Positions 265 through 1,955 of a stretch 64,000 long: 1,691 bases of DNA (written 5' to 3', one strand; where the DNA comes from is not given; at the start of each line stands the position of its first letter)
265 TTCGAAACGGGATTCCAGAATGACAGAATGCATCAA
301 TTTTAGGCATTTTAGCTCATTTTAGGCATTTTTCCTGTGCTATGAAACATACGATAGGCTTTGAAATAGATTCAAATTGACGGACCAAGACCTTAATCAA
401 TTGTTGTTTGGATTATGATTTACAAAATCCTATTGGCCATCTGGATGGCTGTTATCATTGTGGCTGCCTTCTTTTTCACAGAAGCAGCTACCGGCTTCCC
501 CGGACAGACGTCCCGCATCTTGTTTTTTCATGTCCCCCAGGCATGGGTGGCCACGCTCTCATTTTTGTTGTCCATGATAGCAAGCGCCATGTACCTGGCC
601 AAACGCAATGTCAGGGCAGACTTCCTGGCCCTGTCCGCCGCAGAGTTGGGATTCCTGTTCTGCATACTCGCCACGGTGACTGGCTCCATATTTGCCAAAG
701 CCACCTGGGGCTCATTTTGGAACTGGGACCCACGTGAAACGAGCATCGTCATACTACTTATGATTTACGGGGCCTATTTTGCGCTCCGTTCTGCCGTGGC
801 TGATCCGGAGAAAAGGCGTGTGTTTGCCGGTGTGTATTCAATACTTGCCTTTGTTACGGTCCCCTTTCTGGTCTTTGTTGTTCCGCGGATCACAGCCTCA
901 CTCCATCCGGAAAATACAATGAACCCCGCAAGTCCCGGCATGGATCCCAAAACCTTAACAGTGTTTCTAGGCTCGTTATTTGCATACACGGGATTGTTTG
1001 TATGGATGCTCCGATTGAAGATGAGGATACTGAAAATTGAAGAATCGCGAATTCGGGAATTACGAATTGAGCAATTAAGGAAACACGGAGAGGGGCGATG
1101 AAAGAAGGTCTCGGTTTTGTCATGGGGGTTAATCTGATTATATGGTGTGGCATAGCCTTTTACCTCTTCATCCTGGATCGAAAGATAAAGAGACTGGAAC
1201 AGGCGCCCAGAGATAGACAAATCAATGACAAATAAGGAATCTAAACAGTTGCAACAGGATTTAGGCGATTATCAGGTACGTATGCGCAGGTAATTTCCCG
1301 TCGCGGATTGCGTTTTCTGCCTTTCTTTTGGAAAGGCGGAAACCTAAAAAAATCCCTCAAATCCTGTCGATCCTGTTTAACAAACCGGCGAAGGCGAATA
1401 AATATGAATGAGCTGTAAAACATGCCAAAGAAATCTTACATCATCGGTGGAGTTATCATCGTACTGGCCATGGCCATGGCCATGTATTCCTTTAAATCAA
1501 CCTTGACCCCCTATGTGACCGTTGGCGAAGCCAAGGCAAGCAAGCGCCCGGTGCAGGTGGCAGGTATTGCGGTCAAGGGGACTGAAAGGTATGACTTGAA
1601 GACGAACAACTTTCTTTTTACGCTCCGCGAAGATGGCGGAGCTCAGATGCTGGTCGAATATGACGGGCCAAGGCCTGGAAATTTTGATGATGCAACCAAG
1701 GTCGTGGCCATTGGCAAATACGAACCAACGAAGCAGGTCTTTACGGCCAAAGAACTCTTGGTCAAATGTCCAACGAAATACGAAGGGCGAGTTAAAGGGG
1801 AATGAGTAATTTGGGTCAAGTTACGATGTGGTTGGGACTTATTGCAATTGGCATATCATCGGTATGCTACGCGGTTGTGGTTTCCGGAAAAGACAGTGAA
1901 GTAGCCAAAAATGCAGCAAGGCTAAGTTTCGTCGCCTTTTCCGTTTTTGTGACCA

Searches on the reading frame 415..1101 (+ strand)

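Call 109: search_protein_families(library=ncbifam, proteins=[window:415-1101:+], max_evalue=0.001)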
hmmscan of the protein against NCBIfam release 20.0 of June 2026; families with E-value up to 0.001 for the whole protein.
window:415-1101:+ (228 aa): 2 families
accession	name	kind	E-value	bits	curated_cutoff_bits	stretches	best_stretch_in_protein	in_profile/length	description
TIGR01191.1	ccmC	subfamily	6.2e-33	114.3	186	1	30-205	7-182/184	heme ABC transporter permease CcmC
TIGR03144.1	cytochr_II_ccsB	equivalog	4.4e-16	59.3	187.6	1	69-164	157-249/252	c-type cytochrome biogenesis protein CcsB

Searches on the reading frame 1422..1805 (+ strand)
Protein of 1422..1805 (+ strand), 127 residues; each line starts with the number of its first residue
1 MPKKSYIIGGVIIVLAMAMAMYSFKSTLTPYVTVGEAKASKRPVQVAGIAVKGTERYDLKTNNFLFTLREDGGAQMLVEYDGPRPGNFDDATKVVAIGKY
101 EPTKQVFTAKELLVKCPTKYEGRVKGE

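Call 109: search_protein_families(library=ncbifam, proteins=[window:1422-1805:+], max_evalue=0.001)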
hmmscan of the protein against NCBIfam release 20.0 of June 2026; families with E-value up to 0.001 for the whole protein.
window:1422-1805:+ (127 aa): 6 families
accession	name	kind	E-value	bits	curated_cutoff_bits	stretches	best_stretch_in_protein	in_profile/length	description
NF009727.0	PRK13254.1-1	equivalog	5.3e-13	48.9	126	1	7-123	13-130/144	cytochrome c maturation protein CcmE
NF009731.0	PRK13254.1-5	equivalog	9.6e-09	35.1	152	1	8-120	13-126/155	cytochrome c maturation protein CcmE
NF009729.0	PRK13254.1-3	equivalog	1.3e-06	28.1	171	1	11-120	17-128/155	cytochrome c maturation protein CcmE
NF009638.0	PRK13165.1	equivalog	3e-06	26.8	186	1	15-120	21-134/161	cytochrome c maturation protein CcmE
NF009728.0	PRK13254.1-2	equivalog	3.1e-05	23.9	221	1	30-121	40-128/153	cytochrome c maturation protein CcmE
NF009635.0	PRK13150.1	equivalog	0.0001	22.2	264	1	16-120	22-134/159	cytochrome c maturation protein CcmE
